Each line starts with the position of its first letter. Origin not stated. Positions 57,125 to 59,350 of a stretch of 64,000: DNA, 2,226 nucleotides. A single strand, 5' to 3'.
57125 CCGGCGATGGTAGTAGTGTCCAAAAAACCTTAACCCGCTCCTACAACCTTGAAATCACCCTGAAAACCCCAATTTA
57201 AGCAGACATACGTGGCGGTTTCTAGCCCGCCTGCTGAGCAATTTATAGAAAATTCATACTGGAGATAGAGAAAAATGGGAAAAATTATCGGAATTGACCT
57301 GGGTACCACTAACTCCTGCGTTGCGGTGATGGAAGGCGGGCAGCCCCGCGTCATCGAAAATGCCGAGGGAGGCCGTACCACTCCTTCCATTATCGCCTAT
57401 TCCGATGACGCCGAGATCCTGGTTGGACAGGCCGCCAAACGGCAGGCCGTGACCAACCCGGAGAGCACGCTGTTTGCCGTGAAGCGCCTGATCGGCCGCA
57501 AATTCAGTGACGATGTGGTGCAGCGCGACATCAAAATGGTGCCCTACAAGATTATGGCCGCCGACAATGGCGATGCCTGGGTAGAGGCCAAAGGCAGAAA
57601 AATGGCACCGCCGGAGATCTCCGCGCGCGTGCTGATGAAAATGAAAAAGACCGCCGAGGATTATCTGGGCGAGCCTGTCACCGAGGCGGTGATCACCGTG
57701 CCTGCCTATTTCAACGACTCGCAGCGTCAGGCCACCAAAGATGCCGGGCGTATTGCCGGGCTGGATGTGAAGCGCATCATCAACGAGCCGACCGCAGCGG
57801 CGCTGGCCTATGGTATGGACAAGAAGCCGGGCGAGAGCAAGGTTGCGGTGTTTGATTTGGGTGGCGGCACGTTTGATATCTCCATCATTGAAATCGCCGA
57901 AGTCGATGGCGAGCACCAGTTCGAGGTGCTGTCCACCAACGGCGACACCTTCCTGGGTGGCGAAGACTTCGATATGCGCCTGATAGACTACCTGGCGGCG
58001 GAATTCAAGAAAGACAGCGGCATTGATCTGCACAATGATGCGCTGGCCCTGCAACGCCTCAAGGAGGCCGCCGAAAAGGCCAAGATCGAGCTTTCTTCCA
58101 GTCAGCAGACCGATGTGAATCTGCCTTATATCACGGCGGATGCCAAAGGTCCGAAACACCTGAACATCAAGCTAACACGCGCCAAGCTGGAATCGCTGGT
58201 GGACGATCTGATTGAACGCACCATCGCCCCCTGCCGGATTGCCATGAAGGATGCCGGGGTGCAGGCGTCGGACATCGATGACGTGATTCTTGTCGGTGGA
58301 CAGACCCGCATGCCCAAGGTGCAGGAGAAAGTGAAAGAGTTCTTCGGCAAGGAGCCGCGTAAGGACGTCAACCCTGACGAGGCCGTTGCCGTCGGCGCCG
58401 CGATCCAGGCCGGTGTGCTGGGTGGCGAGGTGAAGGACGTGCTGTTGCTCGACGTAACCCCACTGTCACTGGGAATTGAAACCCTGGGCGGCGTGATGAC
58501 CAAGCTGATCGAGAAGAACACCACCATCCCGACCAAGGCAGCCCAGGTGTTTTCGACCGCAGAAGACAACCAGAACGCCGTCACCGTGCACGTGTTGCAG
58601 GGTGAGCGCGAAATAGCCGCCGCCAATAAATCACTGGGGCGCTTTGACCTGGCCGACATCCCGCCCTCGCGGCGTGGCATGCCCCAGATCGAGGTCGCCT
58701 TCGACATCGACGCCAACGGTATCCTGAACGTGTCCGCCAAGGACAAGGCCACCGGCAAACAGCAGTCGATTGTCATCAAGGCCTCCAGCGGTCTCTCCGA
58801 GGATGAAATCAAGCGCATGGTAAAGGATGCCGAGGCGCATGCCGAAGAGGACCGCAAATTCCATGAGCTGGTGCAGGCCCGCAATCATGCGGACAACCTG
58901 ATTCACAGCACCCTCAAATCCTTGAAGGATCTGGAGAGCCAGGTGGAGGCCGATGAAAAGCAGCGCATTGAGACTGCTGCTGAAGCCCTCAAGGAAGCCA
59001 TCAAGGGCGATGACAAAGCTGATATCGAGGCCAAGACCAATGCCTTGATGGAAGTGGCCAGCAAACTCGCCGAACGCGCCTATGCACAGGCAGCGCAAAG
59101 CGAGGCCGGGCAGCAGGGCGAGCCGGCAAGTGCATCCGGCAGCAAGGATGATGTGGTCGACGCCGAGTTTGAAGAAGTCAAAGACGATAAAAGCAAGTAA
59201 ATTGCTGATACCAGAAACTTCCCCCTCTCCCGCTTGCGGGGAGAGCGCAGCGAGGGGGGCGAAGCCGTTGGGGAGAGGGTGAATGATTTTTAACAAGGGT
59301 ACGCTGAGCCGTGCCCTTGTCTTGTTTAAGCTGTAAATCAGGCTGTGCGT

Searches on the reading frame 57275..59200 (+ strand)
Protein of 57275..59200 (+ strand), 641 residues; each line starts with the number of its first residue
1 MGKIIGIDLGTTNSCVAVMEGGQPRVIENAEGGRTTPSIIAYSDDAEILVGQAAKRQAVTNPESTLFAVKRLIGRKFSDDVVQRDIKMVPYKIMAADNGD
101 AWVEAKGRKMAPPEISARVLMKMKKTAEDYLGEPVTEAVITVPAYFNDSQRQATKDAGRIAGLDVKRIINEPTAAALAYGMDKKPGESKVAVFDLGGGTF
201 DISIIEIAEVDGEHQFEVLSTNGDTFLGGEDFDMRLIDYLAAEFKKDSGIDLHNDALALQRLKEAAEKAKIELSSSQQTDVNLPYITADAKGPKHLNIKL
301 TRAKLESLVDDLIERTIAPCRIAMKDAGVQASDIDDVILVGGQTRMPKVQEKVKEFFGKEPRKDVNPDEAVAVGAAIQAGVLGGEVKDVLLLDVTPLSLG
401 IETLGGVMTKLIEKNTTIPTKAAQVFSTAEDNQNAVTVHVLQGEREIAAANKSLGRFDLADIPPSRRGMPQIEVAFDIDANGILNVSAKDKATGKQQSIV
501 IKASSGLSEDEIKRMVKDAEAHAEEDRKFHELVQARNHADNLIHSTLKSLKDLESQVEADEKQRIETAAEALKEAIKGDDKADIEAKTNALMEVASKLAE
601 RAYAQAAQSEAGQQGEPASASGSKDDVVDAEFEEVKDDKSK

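Call 61: list_cluster_members(proteins=[window:57275-59200:+, window:61467-62750:-, window:60722-61270:-])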
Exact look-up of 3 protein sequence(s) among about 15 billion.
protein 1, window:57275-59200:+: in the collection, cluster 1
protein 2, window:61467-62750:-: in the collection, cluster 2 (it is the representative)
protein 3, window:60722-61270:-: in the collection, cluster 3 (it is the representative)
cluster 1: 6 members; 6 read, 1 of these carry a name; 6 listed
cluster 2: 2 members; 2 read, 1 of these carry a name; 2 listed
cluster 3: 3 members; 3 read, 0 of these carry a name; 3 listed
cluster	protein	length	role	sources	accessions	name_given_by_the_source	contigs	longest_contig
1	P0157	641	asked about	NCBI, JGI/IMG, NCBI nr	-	-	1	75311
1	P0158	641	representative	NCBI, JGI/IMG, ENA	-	-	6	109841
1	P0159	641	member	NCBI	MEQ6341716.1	MAG: molecular chaperone DnaK [Gammaproteobacteria bacterium]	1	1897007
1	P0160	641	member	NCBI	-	-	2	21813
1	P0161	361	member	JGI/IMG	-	-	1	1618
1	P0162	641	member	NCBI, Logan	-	-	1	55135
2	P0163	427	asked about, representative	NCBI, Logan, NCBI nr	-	-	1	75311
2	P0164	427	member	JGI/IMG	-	dihydroorotase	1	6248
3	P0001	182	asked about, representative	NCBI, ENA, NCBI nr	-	-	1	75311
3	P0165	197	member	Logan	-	-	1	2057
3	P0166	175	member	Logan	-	-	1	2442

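Call 63: find_encoding_contigs(protein=P0165, flank=3000, max_places=3)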
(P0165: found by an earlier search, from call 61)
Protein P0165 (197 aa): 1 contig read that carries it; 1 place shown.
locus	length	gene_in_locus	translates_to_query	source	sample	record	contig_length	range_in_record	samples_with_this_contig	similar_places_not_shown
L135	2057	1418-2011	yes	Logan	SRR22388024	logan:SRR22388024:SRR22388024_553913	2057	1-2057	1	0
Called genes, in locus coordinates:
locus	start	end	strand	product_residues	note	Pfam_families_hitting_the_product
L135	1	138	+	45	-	?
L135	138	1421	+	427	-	PF01979:Amidohydro_1, PF12890:DHOase, PF07969:Amidohydro_3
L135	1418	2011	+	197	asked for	-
